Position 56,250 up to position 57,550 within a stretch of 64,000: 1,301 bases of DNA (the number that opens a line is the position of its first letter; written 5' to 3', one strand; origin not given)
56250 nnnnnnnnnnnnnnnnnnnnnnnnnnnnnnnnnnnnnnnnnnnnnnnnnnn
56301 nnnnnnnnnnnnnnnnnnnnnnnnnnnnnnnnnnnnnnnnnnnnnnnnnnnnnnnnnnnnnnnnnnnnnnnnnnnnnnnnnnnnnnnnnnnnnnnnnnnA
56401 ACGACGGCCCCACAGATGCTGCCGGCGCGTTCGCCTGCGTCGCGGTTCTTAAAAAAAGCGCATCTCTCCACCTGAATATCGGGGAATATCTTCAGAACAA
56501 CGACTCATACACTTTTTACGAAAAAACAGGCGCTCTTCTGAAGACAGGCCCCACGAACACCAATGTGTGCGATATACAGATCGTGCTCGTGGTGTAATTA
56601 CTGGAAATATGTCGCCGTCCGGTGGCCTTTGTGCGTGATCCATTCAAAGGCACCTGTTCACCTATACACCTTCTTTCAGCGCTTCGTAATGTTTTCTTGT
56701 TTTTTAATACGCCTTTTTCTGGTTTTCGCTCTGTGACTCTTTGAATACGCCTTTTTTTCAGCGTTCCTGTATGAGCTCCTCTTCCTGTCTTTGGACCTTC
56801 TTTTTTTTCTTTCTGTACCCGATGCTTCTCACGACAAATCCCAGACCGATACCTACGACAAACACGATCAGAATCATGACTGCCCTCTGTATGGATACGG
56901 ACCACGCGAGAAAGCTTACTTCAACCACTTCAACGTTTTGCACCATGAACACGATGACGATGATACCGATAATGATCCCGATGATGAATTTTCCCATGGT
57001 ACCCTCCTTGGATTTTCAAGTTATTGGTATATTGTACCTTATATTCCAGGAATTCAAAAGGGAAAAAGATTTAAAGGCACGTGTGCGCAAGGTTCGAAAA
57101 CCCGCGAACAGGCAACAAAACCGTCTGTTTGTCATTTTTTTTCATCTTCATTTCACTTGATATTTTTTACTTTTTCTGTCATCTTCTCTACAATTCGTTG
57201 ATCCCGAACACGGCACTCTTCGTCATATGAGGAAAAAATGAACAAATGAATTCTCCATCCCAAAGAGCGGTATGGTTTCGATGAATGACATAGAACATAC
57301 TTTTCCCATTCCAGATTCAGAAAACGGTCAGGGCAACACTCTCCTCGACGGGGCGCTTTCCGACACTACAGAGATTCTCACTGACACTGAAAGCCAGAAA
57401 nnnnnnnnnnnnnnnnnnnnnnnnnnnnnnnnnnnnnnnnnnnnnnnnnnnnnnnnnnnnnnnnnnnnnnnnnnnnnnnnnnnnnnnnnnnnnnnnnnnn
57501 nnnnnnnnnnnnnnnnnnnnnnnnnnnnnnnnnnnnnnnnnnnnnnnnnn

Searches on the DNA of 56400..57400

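Call 52: search_rna_families(source=window, start=56400, end=57400, threshold=evalue, max_evalue=1)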
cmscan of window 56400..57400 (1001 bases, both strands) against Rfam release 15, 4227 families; matches with E-value up to 1: 0.
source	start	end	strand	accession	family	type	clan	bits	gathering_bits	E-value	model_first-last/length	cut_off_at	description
